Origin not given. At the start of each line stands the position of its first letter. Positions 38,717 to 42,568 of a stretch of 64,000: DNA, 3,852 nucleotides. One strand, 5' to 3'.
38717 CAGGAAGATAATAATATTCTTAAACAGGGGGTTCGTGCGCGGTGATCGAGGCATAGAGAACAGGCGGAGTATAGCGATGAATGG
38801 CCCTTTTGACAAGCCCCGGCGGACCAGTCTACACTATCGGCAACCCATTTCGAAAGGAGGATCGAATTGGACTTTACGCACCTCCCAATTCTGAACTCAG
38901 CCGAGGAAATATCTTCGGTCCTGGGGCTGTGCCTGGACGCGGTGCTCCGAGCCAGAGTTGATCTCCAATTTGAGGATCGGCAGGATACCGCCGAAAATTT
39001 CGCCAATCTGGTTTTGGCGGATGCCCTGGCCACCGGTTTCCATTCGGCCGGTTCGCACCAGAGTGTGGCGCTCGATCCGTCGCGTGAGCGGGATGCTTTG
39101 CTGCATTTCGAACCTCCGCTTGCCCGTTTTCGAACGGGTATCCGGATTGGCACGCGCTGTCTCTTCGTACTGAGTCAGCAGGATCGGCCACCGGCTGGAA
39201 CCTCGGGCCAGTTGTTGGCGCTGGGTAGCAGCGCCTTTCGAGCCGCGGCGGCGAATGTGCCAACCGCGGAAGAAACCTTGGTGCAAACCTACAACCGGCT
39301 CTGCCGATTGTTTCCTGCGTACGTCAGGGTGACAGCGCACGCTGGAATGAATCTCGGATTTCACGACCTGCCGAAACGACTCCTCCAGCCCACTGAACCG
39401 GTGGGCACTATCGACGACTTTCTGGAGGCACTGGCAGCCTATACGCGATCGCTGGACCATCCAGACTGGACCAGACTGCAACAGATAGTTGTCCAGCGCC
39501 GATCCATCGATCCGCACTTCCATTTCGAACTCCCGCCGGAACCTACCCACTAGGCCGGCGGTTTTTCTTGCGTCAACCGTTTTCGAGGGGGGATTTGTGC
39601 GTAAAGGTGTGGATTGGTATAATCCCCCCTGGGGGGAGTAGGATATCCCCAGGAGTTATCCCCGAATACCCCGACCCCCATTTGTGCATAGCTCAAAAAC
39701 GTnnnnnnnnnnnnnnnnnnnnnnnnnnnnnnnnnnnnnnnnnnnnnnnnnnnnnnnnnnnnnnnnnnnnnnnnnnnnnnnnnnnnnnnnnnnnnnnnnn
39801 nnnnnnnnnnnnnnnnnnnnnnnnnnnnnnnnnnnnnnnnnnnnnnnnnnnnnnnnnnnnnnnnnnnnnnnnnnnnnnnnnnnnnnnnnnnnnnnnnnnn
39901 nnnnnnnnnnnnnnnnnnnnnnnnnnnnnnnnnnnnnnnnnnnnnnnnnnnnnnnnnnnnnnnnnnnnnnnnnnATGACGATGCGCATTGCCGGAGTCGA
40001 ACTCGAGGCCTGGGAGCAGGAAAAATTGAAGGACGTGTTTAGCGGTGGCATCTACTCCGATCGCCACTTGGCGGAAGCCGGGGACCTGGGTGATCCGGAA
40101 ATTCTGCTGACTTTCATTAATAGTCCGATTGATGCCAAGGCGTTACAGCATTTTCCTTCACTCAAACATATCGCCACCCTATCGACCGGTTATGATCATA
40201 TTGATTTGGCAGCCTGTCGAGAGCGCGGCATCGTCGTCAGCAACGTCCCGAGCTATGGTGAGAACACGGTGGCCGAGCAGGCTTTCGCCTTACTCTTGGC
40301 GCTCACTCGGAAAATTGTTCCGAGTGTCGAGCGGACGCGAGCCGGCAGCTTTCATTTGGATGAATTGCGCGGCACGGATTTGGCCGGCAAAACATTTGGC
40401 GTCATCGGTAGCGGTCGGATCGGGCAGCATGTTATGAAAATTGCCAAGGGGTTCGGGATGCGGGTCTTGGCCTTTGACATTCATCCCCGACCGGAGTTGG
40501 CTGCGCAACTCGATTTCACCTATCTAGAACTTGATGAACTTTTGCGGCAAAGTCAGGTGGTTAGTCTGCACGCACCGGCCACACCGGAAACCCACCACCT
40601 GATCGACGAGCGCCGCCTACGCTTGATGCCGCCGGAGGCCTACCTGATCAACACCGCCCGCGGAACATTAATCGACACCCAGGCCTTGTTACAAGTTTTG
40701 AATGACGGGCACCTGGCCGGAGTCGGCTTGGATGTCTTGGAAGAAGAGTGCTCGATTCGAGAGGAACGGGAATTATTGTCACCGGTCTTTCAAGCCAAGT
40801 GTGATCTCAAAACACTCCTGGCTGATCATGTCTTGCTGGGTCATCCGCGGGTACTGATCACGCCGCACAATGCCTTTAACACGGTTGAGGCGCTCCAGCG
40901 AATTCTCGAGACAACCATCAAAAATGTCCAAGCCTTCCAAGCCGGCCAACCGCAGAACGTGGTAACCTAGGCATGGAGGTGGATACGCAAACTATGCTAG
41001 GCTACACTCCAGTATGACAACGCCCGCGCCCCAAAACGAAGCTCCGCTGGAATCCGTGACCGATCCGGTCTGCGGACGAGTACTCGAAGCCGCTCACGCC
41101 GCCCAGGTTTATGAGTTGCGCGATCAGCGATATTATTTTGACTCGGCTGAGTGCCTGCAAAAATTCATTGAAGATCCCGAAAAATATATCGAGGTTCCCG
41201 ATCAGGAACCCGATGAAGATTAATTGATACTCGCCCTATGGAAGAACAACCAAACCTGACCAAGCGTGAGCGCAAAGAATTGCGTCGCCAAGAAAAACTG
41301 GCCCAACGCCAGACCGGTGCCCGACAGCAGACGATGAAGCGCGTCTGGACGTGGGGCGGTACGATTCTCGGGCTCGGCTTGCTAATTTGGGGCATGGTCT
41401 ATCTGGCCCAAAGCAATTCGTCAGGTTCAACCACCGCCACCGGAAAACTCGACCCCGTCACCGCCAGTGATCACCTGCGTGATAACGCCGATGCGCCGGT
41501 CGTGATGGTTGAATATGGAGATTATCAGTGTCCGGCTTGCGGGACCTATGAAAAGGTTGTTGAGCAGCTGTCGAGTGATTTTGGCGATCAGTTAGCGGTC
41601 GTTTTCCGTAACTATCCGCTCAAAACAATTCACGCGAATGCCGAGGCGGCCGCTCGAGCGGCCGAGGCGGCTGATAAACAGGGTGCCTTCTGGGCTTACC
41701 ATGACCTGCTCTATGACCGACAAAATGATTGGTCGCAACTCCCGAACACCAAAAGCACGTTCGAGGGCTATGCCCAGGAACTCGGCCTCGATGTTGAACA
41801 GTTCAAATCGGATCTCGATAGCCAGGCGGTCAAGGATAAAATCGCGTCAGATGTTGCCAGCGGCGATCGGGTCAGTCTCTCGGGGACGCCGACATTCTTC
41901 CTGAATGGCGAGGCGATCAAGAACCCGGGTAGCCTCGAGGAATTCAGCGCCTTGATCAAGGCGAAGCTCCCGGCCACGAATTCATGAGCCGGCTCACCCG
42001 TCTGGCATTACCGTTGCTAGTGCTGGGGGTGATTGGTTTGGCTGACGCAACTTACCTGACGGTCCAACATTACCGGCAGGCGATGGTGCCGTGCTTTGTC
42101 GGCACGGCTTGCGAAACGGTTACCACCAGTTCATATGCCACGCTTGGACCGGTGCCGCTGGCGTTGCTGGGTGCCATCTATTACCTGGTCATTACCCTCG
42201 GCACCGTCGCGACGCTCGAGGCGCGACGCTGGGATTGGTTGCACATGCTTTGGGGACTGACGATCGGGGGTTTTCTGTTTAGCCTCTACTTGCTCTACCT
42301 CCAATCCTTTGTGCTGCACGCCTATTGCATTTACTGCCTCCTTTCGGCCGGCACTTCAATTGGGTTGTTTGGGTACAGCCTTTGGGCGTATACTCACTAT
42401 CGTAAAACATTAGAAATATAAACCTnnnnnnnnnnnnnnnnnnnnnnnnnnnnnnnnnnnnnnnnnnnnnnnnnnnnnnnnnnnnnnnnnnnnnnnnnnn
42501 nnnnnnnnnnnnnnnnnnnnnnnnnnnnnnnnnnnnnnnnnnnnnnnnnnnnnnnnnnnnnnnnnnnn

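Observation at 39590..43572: Cu-sensing CsoR controls a YHS / DsbA / VKOR / DoxX / PAP2 / 2-hydroxyacid dehydrogenase cluster rather than a copper exporter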

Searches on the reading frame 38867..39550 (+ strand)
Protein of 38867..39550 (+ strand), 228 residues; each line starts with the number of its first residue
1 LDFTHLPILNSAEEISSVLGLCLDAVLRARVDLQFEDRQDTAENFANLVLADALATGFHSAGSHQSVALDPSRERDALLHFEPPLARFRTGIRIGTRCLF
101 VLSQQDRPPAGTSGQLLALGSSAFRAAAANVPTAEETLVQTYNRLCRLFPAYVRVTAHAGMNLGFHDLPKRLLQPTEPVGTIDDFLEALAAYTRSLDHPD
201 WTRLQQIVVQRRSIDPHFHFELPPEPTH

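Call 5: search_protein_families(library=pfam, proteins=[window:38867-39550:+], max_evalue=0.01)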
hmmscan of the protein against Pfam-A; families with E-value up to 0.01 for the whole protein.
window:38867-39550:+ (228 aa): 0 families

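Call 26: search_protein_families(library=ncbifam, proteins=[window:38867-39550:+], max_evalue=0.01)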
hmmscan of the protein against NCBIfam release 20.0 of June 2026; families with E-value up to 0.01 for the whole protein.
window:38867-39550:+ (228 aa): 0 families

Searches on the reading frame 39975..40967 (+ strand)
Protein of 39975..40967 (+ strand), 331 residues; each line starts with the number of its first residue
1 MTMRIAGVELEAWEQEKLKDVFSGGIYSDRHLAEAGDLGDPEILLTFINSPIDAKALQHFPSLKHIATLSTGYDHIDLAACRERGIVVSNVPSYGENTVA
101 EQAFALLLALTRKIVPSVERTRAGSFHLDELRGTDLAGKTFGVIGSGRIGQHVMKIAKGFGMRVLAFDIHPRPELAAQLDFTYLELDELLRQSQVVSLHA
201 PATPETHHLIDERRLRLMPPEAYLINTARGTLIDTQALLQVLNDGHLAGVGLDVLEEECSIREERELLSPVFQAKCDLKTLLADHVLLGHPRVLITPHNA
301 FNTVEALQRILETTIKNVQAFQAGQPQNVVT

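Call 5: search_protein_families(library=pfam, proteins=[window:39975-40967:+], max_evalue=0.01)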
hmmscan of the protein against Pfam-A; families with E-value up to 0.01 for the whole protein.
window:39975-40967:+ (331 aa): 4 families
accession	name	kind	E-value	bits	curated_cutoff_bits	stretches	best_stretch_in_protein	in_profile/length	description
PF02826.25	2-Hacid_dh_C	-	4.5e-58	196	25.1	1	104-300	1-178/178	D-isomer specific 2-hydroxyacid dehydrogenase, NAD binding domain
PF00389.36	2-Hacid_dh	-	1e-26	93.6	24.6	1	38-330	37-133/134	D-isomer specific 2-hydroxyacid dehydrogenase, catalytic domain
PF00670.27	AdoHcyase_NAD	-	0.00018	22.1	27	1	132-228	15-110/162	S-adenosyl-L-homocysteine hydrolase, NAD binding domain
PF13478.12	XdhC_C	-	0.0098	16.8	29.7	0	143-244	3-67/125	XdhC Rossmann domain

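Call 26: search_protein_families(library=ncbifam, proteins=[window:39975-40967:+], max_evalue=0.01)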
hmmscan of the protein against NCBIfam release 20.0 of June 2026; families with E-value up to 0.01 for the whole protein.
window:39975-40967:+ (331 aa): 25 families
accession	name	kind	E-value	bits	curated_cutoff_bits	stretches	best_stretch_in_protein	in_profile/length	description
NF005069.0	PRK06487.1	equivalog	6.6e-66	222.5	448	1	51-330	58-319/320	2-hydroxyacid dehydrogenase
NF009714.1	PRK13243.1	equivalog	4.6e-63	213.6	455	1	42-326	47-318/332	glyoxylate reductase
TIGR01327.1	PGDH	equivalog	1.6e-60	205.4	454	1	38-326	38-305/525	phosphoglycerate dehydrogenase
NF000492.1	vanH_gen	exception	1.7e-60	204.7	540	1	62-322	66-311/312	D-lactate dehydrogenase VanH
NF000128.1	vanH-Sc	exception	2.5e-53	181.4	650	1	55-322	80-331/337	D-lactate dehydrogenase VanH-Sc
NF006263.0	PRK08410.1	equivalog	2.7e-49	168.2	389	1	51-324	52-309/311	D-2-hydroxyacid dehydrogenase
NF000112.1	vanH-Amyco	exception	1.8e-48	165.6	625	1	63-322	96-340/348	VanH-AOV family D-lactate dehydrogenase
NF000151.1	vanH-Ac1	exception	8.2e-48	163.5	750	1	63-324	103-350/351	D-lactate dehydrogenase VanH-Ac1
NF000371.1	vanH_Agroup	exception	1.2e-47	162.8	700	1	62-323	71-317/322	VanH-A/VanH-Pt family D-lactate dehydrogenase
NF005387.0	PRK06932.1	equivalog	1.3e-47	162.3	492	1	53-322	56-310/314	2-hydroxyacid dehydrogenase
NF008759.0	PRK11790.1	equivalog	2.1e-46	158.5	404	1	52-316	66-311/410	phosphoglycerate dehydrogenase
NF006374.0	PRK08605.1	subfamily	5.4e-45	153.9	356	1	62-317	69-317/332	D-lactate dehydrogenase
NF000004.1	vanH-D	exception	1.8e-43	148.9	550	1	56-322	67-317/323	D-lactate dehydrogenase VanH-D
NF011938.0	PRK15409.1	equivalog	7.6e-43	146.8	492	1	49-259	53-267/324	glyoxylate/hydroxypyruvate reductase GhrB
NF005750.0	PRK07574.1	equivalog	1.5e-41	142.7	329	1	47-254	99-310/386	NAD-dependent formate dehydrogenase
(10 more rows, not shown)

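Call 27: search_solved_structures(query=window:39975-40967:+, max_evalue=1e-20)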
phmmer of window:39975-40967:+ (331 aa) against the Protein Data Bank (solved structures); distinct sequences matched with E-value up to 1e-20: 136 (the best 60 are shown).
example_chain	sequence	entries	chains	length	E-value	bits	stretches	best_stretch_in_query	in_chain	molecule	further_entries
5z20_A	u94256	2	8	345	9.2e-63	215.4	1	42-330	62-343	D-lactate dehydrogenase (Fermentative)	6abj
3kb6_A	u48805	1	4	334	1.5e-61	211.4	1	13-327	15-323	D-lactate dehydrogenase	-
4zgs_A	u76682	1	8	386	2.2e-56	194.4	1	42-326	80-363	Putative D-lactate dehydrogenase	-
5tx7_A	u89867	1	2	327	2.2e-55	191.2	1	49-258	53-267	D-isomer specific 2-hydroxyacid dehydrogenase family protein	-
1wwk_A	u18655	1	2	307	2.4e-53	184.4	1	40-259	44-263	phosphoglycerate dehydrogenase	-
8i5z_A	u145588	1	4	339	3.5e-53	183.9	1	42-324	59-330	D-isomer specific 2-hydroxyacid dehydrogenase NAD-binding protein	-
5z1z_A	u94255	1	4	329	3.7e-52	180.5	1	46-325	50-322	D-isomer specific 2-hydroxyacid dehydrogenase NAD-binding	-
3wx0_A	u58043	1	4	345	4.3e-52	180.3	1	46-325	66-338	D-isomer specific 2-hydroxyacid dehydrogenase NAD-binding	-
6bii_A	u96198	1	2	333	6.7e-52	179.7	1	39-264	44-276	Glyoxylate reductase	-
4cuj_A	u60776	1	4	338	8.9e-52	179.3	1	46-325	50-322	D-LACTATE DEHYDROGENASE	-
4cuk_A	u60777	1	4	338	8.9e-52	179.3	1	46-325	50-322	D-LACTATE DEHYDROGENASE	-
5aov_A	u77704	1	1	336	4.1e-51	177.1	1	38-264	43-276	GLYOXYLATE REDUCTASE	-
2dbq_A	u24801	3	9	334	1.4e-50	175.3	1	40-265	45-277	Glyoxylate reductase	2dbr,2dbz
5z21_A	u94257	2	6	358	3.1e-49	170.9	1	47-326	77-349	D-lactate dehydrogenase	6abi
2cuk_A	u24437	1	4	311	1.7e-48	168.5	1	45-258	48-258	glycerate dehydrogenase/glyoxylate reductase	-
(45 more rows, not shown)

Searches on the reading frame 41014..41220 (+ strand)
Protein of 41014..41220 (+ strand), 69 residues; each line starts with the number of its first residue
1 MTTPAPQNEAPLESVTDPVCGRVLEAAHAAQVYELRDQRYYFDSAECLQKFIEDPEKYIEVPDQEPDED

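Call 5: search_protein_families(library=pfam, proteins=[window:41014-41220:+], max_evalue=0.01)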
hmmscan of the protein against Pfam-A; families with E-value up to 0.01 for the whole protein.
window:41014-41220:+ (69 aa): 2 families
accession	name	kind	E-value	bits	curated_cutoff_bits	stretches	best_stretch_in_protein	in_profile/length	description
PF04945.19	YHS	-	8.3e-10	39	30.3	1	15-59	1-44/47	YHS domain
PF12018.13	FAP206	-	0.0019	18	33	1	24-60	213-249/272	Domain of unknown function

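Call 26: search_protein_families(library=ncbifam, proteins=[window:41014-41220:+], max_evalue=0.01)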
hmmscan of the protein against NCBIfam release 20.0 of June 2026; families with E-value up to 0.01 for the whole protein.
window:41014-41220:+ (69 aa): 1 family
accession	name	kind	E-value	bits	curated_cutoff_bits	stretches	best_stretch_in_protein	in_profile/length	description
NF041384.1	YHS_seleno_dom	subfamily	0.0062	16.8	70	1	31-59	25-53/113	YHS domain-containing (seleno)protein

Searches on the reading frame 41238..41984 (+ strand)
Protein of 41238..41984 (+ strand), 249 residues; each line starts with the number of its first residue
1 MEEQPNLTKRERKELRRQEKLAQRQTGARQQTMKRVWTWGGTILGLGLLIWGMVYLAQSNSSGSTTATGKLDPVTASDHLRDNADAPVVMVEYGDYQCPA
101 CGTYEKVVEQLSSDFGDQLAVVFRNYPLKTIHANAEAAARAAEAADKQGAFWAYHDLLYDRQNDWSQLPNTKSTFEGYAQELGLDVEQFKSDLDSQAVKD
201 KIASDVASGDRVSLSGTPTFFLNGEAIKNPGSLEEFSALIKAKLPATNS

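Call 5: search_protein_families(library=pfam, proteins=[window:41238-41984:+], max_evalue=0.01)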
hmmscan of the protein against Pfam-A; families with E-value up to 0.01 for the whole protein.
window:41238-41984:+ (249 aa): 4 families
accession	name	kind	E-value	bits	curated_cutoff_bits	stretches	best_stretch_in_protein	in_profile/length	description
PF13462.12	Thioredoxin_4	-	1e-25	91.3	23.2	1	80-242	7-165/165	Thioredoxin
PF01323.26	DSBA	-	5.9e-17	62.5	25.6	1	91-235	3-185/191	DSBA-like thioredoxin domain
PF13743.12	Thioredoxin_5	-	3.8e-06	27.2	27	1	171-230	112-171/186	Thioredoxin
PF13098.12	Thioredoxin_2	-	0.0033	18.2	27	0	89-223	8-82/104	Thioredoxin-like domain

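Call 26: search_protein_families(library=ncbifam, proteins=[window:41238-41984:+], max_evalue=0.01)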
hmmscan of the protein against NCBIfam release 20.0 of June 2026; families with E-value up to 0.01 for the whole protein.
window:41238-41984:+ (249 aa): 3 families
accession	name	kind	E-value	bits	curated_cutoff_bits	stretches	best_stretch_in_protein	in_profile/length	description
NF041057.1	Rcas_1661_fam_Se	equivalog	3.2e-23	82.6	190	1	81-242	84-246/247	Rcas_1661 family thioredoxin-like (seleno)lipoprotein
NF047695.1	ThlDiSintDsbAHaem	equivalog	5.5e-06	25.9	290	1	85-231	37-182/206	thiol:disulfide interchange protein DsbA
NF008198.0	PRK10954.1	equivalog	0.00078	19.2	279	0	182-234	133-185/207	thiol:disulfide interchange protein DsbA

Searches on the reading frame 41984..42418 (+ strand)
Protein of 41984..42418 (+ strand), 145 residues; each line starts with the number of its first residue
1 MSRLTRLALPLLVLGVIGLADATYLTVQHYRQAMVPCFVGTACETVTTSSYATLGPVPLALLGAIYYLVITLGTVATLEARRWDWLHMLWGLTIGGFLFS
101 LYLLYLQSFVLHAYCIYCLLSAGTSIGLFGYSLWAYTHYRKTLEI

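Call 5: search_protein_families(library=pfam, proteins=[window:41984-42418:+], max_evalue=0.01)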
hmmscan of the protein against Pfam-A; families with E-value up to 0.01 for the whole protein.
window:41984-42418:+ (145 aa): 2 families
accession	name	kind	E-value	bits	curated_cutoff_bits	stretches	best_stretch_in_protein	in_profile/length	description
PF07884.19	VKOR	-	1.5e-26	93.5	27.5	1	10-132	2-133/134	Vitamin K epoxide reductase family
PF13327.11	T3SS_LEE_assoc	-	0.0036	17.8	25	1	6-50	73-117/162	Type III secretion system subunit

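Call 26: search_protein_families(library=ncbifam, proteins=[window:41984-42418:+], max_evalue=0.01)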
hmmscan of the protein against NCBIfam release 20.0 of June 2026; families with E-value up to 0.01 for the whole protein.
window:41984-42418:+ (145 aa): 3 families
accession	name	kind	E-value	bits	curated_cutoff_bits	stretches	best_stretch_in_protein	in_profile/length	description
NF011480.0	PRK14889.1-4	equivalog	4.9e-13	49.6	120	1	6-121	4-115/132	VKOR family protein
NF011478.0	PRK14889.1-1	equivalog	4.6e-09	36.5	182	1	38-119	46-127/152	VKOR family protein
NF011479.0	PRK14889.1-2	equivalog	0.0085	16.3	264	0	12-122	14-129/145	VKOR family protein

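Call 52: search_solved_structures(query=window:41984-42418:+, max_evalue=0.01, show_alignments=1)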
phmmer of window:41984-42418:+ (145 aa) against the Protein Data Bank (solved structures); distinct sequences matched with E-value up to 0.01: 3.
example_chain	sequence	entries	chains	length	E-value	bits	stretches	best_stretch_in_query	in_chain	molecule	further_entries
4nv6_A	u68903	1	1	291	2.9e-06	31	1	4-122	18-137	VKORC1/thioredoxin domain protein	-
4nv2_A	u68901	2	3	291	8.5e-06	29.5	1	5-122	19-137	VKORC1/thioredoxin domain protein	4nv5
3kp9_A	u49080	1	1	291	4.6e-05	27.1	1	4-122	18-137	VKORC1/thioredoxin domain protein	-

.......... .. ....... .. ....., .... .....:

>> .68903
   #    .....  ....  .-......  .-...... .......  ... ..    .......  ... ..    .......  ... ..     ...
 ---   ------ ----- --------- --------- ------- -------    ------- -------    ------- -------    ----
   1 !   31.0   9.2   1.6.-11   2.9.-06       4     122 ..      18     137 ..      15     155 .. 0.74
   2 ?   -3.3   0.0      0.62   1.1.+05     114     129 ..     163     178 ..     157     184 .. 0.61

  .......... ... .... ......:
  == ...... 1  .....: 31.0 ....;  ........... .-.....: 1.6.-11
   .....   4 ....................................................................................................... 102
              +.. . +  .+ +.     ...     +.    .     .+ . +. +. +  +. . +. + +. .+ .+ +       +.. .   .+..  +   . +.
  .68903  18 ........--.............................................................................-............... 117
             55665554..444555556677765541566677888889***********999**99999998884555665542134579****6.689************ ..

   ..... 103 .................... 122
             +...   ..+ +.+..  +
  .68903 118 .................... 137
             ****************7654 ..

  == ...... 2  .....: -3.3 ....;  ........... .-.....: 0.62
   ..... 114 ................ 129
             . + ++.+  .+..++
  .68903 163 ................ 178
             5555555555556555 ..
